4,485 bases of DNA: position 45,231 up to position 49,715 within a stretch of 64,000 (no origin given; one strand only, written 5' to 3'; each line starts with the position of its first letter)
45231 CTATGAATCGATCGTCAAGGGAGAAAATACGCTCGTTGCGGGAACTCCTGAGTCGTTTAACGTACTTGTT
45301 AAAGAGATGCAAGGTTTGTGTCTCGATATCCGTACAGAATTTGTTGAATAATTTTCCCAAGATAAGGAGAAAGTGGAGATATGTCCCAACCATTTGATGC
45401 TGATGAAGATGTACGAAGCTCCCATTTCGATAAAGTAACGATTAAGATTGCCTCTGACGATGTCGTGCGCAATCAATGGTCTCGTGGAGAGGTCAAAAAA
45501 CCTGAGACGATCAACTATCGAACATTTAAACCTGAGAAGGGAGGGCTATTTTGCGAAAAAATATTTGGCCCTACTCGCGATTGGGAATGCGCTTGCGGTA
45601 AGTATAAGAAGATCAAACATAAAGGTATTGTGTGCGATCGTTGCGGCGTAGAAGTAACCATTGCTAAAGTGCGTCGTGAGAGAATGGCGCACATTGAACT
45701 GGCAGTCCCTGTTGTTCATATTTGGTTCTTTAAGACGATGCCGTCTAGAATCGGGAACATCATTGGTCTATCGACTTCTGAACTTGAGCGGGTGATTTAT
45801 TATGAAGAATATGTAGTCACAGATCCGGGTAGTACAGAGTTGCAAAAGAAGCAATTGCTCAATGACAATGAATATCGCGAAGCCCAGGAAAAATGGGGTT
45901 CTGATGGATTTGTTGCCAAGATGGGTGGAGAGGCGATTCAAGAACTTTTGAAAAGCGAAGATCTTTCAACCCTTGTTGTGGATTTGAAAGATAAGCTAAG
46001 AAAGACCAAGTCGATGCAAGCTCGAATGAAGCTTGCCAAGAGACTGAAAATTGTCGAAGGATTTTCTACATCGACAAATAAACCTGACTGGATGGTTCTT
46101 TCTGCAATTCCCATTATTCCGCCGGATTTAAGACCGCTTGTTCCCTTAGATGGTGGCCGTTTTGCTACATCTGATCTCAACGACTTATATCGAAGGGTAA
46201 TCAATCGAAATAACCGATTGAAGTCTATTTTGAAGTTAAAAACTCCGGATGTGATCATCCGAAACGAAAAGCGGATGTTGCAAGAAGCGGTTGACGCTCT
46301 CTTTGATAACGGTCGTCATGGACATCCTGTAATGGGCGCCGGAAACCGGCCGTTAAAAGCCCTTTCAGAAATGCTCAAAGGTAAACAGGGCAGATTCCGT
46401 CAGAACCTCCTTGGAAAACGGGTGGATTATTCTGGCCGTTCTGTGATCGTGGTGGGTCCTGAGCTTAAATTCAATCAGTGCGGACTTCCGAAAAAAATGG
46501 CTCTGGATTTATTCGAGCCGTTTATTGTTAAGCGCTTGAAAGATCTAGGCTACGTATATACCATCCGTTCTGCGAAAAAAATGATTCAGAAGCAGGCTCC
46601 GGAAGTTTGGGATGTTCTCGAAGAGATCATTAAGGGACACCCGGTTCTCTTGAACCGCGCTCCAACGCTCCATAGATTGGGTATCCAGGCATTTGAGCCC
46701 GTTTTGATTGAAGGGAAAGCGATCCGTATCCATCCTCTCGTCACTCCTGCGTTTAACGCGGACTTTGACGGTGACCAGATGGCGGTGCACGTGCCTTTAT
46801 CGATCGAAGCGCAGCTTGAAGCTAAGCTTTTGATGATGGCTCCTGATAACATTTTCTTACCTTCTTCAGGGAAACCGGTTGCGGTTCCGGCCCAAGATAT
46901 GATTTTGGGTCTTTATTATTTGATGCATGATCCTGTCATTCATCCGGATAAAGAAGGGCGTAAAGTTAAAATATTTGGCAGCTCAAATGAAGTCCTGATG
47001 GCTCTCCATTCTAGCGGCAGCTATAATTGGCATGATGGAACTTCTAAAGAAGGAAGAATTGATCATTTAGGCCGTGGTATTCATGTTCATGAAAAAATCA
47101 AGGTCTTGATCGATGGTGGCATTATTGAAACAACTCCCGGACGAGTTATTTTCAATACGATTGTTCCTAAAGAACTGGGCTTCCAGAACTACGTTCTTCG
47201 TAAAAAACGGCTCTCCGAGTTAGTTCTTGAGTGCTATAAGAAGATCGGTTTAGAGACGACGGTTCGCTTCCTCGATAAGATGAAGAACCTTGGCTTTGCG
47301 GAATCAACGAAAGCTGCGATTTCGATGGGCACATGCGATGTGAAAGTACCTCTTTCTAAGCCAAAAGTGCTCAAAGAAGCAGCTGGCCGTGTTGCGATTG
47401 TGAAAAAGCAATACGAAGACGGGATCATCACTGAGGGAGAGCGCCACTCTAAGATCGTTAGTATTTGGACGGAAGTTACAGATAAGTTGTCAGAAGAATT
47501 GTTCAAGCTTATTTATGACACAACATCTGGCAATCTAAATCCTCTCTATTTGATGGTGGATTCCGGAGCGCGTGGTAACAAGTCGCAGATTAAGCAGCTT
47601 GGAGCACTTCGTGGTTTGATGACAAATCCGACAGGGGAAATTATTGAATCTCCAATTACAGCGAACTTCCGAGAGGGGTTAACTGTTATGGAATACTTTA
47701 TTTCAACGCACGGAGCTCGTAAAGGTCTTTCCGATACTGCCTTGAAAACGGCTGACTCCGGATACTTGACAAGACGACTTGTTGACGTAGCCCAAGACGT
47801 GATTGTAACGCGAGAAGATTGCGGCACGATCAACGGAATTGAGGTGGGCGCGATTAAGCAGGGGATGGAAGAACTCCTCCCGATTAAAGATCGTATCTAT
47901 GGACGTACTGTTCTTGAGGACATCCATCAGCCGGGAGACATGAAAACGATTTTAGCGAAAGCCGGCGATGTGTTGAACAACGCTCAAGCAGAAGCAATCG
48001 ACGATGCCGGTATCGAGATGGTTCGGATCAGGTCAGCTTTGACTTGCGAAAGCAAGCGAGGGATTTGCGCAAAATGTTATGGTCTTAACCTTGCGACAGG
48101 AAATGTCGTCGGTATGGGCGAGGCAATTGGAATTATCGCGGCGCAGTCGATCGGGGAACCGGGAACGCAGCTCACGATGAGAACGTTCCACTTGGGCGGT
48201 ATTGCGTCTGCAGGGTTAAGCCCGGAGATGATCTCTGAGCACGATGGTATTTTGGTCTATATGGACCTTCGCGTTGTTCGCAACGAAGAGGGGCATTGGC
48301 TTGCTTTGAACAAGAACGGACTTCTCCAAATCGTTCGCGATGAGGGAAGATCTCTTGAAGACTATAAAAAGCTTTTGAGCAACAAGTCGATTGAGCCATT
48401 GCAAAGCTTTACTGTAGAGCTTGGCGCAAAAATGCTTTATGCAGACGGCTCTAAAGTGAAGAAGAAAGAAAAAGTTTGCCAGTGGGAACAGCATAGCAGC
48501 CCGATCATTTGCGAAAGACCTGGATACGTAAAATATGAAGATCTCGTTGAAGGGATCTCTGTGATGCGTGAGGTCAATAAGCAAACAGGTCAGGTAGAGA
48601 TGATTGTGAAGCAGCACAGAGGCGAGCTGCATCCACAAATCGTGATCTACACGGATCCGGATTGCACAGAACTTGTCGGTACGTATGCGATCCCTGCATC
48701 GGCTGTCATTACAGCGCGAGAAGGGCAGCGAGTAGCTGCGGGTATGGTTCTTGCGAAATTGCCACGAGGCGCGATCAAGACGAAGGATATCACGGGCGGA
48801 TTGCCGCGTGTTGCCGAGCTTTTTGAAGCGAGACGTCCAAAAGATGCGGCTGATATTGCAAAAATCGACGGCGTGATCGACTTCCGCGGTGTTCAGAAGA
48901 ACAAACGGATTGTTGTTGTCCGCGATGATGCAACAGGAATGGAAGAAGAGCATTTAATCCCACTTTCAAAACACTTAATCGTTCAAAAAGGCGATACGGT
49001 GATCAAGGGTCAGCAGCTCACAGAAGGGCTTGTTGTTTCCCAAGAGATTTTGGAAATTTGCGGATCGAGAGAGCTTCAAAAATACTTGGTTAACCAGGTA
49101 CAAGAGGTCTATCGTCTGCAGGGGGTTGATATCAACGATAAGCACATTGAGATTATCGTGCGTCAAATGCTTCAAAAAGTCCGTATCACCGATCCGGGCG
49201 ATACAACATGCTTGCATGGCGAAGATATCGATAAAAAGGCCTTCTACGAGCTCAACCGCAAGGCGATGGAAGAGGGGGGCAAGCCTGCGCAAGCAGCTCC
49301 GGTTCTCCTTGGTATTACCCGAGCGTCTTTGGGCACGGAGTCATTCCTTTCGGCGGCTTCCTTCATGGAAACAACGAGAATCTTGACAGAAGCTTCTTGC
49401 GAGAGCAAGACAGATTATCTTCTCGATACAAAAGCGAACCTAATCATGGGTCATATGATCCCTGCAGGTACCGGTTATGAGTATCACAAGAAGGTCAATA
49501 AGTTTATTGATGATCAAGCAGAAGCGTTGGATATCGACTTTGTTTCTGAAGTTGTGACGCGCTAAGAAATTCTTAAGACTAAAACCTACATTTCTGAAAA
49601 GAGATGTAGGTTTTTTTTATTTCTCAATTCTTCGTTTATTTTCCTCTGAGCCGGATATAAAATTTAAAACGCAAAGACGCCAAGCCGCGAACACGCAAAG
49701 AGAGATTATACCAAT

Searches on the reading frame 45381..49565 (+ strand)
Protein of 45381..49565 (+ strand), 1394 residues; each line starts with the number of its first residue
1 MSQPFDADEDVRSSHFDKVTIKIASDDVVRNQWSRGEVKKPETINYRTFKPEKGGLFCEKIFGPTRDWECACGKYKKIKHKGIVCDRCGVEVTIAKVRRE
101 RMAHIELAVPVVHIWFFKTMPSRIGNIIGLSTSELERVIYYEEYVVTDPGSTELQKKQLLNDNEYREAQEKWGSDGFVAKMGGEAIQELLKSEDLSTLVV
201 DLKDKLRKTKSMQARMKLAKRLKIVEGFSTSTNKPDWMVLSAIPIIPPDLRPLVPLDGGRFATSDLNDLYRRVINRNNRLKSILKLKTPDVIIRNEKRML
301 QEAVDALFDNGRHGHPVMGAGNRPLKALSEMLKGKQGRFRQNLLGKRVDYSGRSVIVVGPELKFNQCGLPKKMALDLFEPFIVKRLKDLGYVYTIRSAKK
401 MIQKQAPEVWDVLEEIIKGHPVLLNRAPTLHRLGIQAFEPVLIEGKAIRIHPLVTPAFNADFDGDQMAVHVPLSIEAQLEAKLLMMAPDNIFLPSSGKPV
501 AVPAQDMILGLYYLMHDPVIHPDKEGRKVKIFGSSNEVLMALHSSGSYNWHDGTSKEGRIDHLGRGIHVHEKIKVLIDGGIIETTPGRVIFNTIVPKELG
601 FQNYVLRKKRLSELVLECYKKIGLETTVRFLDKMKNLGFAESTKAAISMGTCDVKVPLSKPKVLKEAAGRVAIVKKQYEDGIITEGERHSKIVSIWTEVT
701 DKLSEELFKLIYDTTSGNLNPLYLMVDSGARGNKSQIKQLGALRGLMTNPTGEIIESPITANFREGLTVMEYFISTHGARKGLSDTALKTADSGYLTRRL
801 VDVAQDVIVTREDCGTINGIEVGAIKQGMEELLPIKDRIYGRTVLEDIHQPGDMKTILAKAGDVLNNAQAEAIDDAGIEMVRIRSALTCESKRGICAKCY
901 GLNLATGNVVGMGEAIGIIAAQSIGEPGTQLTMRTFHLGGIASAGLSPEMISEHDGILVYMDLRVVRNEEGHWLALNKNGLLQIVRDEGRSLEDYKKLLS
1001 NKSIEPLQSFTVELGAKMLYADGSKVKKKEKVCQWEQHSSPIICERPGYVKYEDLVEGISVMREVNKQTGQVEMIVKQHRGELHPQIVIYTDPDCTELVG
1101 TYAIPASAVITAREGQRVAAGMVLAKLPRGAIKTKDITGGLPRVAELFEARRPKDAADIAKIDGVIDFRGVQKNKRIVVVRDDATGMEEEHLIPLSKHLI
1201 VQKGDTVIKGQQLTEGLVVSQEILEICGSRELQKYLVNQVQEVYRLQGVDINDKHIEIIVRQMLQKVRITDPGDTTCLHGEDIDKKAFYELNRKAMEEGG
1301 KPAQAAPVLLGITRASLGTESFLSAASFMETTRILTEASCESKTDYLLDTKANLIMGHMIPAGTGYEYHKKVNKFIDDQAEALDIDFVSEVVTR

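Call 14: search_protein_families(library=pfam, proteins=[window:45381-49565:+])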
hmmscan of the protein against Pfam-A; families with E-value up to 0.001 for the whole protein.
window:45381-49565:+ (1394 aa): 5 families
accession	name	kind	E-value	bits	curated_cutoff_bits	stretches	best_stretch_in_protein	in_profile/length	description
PF04997.17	RNA_pol_Rpb1_1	-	1.5e-84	284.5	39.7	1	15-343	3-312/312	RNA polymerase Rpb1, domain 1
PF04998.22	RNA_pol_Rpb1_5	-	8.5e-75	252.1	28.5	1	766-1318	1-265/267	RNA polymerase Rpb1, domain 5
PF00623.25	RNA_pol_Rpb1_2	-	2.6e-38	132.3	25.3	2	395-486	74-165/166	RNA polymerase Rpb1, domain 2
PF04983.23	RNA_pol_Rpb1_3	-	1.2e-24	87.5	28.9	1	490-654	1-162/162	RNA polymerase Rpb1, domain 3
PF05000.22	RNA_pol_Rpb1_4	-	2.4e-15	56.8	24.8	1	683-764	1-107/107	RNA polymerase Rpb1, domain 4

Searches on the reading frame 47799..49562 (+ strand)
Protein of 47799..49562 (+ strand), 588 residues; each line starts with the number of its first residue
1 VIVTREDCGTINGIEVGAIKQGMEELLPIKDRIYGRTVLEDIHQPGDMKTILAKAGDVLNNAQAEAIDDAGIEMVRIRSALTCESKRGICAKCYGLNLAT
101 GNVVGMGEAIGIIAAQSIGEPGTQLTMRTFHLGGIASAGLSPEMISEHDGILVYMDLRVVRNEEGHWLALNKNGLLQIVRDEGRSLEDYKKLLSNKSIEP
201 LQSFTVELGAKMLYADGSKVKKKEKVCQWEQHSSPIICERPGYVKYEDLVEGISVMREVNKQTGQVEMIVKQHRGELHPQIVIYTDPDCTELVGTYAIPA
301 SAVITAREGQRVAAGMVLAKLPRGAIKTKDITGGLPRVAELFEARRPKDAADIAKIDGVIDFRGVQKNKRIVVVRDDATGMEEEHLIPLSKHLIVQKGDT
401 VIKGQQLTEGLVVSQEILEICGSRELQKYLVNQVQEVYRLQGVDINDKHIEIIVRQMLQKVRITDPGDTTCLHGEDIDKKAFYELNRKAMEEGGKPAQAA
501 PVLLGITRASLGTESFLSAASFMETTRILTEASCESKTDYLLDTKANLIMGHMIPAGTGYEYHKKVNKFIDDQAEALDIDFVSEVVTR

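Call 16: find_related_loci(query=window:47799-49562:+, collection=genome_contigs, flank=4000)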
Query window:47799-49562:+ (588 aa) in genome_contigs; peptide patterns used: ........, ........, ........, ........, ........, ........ (x = any residue, [..] = any of these).
600 stretches matched a pattern (row limit reached: there are more); 599 encode a relative of the query (tblastn E <= 1e-3); the best 80 are kept; 80 distinct loci.
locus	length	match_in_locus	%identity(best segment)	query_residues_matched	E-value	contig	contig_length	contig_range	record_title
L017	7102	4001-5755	85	1-584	0e+0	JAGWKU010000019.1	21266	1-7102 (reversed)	MAG: Verrucomicrobiota bacterium isolate REEB169 contig-150_2773, whole genome shotgun sequence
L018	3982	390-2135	84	3-583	0e+0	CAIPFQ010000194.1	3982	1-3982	MAG: uncultured Chlamydiae bacterium isolate Kiruna_bin-13304 genome assembly, contig: bin-13304:194/256, whole genome s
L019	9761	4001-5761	83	1-586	0e+0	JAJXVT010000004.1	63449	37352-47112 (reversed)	MAG: bacterium isolate BP5.bin41 NODE_662_length_63449_cov_1.538438, whole genome shotgun sequence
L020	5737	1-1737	77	7-584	0e+0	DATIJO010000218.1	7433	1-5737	MAG TPA_asm: Chlamydiales bacterium isolate SMAG_U15693 k141_522935, whole genome shotgun sequence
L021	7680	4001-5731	76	1-575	0e+0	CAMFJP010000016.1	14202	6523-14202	MAG: uncultured Chlamydiae bacterium isolate SRR12456171_bin.5_metaWRAP_v1.3_MAG genome assembly, contig: ERZ12289969.17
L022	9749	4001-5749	76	1-581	0e+0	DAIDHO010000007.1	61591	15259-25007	MAG TPA_asm: Parachlamydiales bacterium isolate clean346 NODE_7_length_61591_cov_57.535407, whole genome shotgun sequenc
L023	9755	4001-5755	72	1-583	0e+0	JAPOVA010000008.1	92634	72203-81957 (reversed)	MAG: Simkaniaceae bacterium isolate CLI4_bin_1 NODE_3_length_92634_cov_13.6586, whole genome shotgun sequence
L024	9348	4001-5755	73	1-583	0e+0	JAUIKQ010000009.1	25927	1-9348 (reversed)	MAG: Chlamydiia bacterium isolate Co_bin.367 NODE_10891_length_25927_cov_0.996667, whole genome shotgun sequence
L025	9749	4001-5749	68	1-581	0e+0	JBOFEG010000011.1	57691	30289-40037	MAG: Chlamydiales bacterium isolate WFFMC_MAG_130 k139_900105_flag=0_multi=7.9976_len=57691, whole genome shotgun sequen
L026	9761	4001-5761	66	1-585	0e+0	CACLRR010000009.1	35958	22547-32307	uncultured Chlamydiae bacterium isolate AG-470-G05 genome assembly, contig: AG-470-G05_NODE_9, whole genome shotgun sequ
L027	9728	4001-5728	76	1-575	0e+0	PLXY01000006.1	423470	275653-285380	MAG: Parachlamydiales bacterium isolate palsa_1444 73.20120700_P3D.326_contig_39863, whole genome shotgun sequence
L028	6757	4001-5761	73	1-586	0e+0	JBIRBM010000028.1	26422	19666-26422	MAG: Parachlamydiaceae bacterium isolate WGG20204 k141_2888147_length_26422_SRR21875704, whole genome shotgun sequence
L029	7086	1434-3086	54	1-567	0e+0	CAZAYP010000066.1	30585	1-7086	MAG TPA_asm: uncultured Verrucomicrobiota bacterium isolate SRP272421_co3_169 genome assembly, contig: NODE_2697_length_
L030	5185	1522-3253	74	1-571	0e+0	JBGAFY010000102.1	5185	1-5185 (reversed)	MAG: Rhabdochlamydiaceae bacterium isolate MAG_AAO_H125.78 AAOH125-78_opera_contig_26394, whole genome shotgun sequence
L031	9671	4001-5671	45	1-573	3e-151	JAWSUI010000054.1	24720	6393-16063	MAG: Deferrisomatales bacterium isolate B4G8CH4-07 NODE_531_length_24720_cov_11.564444, whole genome shotgun sequence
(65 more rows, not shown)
